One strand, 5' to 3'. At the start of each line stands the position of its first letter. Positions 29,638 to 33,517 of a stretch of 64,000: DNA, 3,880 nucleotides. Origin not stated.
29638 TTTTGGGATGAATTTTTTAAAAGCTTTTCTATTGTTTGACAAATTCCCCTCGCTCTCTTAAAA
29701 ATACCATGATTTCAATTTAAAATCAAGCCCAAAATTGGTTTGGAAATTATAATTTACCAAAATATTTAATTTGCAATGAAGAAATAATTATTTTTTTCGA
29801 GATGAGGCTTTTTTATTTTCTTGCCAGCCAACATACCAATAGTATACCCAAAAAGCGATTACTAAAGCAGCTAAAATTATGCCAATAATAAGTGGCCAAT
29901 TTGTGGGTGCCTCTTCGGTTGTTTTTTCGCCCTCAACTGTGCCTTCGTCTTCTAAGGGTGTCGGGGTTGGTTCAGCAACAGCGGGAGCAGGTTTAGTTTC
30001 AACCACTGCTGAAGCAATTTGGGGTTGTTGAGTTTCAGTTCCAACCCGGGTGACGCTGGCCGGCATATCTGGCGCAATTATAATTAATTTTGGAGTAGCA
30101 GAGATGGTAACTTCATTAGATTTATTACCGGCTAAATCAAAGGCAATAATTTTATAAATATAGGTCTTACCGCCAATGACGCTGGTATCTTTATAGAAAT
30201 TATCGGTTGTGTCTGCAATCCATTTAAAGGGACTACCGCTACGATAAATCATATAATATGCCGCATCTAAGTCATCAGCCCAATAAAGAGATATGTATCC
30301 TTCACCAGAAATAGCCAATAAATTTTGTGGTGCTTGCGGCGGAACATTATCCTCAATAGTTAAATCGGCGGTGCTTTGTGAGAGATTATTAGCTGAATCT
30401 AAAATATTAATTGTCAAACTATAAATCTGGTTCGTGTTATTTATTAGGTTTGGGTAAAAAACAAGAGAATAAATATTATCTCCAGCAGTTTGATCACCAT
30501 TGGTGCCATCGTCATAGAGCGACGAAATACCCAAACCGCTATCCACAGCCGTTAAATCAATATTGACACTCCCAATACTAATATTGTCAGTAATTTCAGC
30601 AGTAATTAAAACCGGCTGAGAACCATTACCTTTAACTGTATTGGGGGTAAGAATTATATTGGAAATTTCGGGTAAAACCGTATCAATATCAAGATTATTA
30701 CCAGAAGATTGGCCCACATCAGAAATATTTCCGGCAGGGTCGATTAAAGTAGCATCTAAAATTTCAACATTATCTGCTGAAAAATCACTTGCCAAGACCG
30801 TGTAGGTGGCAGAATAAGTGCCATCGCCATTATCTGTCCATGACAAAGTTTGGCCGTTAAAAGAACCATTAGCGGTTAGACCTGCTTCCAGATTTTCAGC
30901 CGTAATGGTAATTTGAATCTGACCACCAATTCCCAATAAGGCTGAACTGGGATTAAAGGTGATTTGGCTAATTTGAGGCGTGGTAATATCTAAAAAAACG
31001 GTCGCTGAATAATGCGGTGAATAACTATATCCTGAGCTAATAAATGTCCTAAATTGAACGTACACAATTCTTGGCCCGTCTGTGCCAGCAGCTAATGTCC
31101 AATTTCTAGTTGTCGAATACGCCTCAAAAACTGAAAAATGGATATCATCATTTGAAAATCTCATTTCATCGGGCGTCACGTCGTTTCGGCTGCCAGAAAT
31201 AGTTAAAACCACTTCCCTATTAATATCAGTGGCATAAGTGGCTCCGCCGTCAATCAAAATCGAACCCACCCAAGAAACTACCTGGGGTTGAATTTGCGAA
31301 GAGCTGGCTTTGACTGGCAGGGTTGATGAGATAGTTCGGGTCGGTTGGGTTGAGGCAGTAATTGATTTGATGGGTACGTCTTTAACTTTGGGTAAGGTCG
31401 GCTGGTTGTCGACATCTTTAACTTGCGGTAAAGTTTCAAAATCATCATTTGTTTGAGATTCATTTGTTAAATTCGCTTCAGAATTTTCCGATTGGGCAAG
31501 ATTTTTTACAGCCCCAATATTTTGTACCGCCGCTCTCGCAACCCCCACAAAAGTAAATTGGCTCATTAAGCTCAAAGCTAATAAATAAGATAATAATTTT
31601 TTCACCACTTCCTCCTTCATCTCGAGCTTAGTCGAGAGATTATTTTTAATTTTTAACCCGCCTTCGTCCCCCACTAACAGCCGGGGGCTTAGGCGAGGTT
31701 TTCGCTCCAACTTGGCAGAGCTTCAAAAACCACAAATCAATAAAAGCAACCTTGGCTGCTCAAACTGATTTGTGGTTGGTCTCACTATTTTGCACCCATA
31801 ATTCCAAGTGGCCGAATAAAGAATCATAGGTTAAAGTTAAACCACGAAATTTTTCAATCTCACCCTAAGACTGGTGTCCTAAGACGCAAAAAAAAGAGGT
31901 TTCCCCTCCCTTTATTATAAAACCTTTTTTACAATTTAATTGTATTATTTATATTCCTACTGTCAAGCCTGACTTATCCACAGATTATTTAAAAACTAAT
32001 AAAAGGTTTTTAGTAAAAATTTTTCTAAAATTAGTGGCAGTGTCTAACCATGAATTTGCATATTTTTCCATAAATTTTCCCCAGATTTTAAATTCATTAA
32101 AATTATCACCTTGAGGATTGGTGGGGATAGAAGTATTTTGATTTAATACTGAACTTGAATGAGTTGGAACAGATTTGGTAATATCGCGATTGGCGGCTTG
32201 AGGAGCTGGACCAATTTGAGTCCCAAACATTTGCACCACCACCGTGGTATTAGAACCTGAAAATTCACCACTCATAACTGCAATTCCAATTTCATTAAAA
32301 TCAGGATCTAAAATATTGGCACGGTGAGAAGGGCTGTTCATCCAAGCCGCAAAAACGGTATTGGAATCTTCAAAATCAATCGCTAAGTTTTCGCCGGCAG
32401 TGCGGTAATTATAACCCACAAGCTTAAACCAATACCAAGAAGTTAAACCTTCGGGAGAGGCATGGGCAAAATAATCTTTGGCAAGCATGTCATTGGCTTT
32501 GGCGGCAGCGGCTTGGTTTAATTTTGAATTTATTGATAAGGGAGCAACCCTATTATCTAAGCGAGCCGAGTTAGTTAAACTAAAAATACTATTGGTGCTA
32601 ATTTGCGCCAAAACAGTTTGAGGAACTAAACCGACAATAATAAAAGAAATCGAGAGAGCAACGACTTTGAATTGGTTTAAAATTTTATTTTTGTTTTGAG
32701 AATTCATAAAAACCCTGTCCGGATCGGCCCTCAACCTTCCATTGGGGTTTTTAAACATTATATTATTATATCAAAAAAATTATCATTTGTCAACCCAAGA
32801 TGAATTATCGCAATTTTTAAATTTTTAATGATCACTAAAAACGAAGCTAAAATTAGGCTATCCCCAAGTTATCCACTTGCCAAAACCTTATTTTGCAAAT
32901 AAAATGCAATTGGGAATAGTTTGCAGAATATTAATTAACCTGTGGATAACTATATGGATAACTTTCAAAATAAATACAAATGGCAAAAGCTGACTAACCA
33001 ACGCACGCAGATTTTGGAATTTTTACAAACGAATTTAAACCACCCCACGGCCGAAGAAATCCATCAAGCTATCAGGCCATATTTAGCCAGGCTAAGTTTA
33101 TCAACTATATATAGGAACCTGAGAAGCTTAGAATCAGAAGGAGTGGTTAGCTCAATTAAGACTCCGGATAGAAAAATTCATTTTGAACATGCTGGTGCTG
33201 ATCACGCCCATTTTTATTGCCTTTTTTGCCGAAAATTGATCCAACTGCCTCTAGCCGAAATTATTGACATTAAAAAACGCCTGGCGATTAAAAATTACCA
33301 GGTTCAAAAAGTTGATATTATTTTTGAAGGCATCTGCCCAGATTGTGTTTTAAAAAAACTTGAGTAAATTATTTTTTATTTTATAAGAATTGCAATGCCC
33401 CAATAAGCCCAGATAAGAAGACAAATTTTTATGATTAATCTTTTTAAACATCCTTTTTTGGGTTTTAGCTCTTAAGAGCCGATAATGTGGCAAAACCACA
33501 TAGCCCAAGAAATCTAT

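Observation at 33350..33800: Remnant of a diversity-generating-retroelement-type reverse transcriptase next to fur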

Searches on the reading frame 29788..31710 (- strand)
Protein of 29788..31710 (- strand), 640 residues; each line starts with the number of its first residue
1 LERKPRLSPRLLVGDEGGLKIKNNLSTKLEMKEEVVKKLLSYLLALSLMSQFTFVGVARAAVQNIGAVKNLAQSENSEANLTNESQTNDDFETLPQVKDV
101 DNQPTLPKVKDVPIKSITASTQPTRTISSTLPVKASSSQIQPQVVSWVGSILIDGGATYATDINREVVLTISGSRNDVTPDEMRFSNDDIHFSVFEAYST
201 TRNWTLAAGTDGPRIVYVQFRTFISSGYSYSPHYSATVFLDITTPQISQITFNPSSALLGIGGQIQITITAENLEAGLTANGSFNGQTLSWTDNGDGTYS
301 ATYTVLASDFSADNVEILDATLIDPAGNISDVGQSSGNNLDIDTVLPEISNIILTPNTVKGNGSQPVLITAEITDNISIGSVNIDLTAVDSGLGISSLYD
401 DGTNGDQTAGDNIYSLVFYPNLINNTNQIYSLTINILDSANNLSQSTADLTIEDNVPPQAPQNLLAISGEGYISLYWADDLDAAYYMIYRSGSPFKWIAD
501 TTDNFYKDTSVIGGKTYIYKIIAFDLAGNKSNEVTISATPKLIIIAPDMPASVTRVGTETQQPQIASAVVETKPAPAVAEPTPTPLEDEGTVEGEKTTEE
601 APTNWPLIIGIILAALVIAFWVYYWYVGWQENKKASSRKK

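Call 8: search_protein_families(library=pfam, proteins=[window:29788-31710:-], max_evalue=0.1)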
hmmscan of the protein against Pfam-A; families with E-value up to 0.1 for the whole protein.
window:29788-31710:- (640 aa): 3 families
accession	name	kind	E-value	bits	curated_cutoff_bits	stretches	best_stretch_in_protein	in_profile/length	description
PF13750.12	Big_3_3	-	0.0003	20.9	27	0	407-449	100-143/157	Bacterial Ig-like domain (group 3)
PF18370.7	RGI_lyase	-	0.038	14.8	27.8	0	271-330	3-63/86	Rhamnogalacturonan I lyases beta-sheet domain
PF09134.16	Invasin_D3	-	0.062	14.3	33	0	268-304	37-68/98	Invasin, domain 3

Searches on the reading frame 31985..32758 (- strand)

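Call 8: search_protein_families(library=pfam, proteins=[window:31985-32758:-], max_evalue=0.1)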
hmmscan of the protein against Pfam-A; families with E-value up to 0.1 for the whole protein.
window:31985-32758:- (257 aa): 1 family
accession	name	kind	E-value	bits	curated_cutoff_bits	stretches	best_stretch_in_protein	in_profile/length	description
PF00188.32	CAP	-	3.5e-18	67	21.1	1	60-178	2-117/117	Cysteine-rich secretory protein family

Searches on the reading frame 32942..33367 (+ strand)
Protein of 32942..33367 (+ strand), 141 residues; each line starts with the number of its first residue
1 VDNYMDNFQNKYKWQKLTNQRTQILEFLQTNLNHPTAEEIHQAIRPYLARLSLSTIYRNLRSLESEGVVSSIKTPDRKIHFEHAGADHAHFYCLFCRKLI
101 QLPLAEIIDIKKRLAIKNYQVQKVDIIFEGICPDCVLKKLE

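Call 8: search_protein_families(library=pfam, proteins=[window:32942-33367:+], max_evalue=0.1)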
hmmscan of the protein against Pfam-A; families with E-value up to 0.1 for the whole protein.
window:32942-33367:+ (141 aa): 8 families
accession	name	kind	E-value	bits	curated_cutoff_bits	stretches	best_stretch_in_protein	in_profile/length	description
PF01475.25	FUR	-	3.2e-24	85.8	23.1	1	16-126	5-118/121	Ferric uptake regulator family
PF13463.12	HTH_27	-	0.0014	19.3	22.2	1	17-81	1-62/68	Winged helix DNA-binding domain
PF03551.20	PadR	-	0.0056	17.1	27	1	38-76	13-54/75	Transcriptional regulator PadR-like family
PF13565.12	HTH_32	-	0.041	14.9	33.7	1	20-59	33-72/73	Homeodomain-like domain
PF01978.25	TrmB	-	0.041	14.2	25.6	1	52-75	35-58/68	Sugar-specific transcriptional regulator TrmB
PF13412.12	HTH_24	-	0.054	13.5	21.9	0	51-69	29-47/48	Winged helix-turn-helix DNA-binding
PF01726.22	LexA_DNA_bind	-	0.063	13.5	23.7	0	15-72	2-59/65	LexA DNA binding domain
PF09339.16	HTH_IclR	-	0.072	13.3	22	0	49-70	28-49/52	IclR helix-turn-helix domain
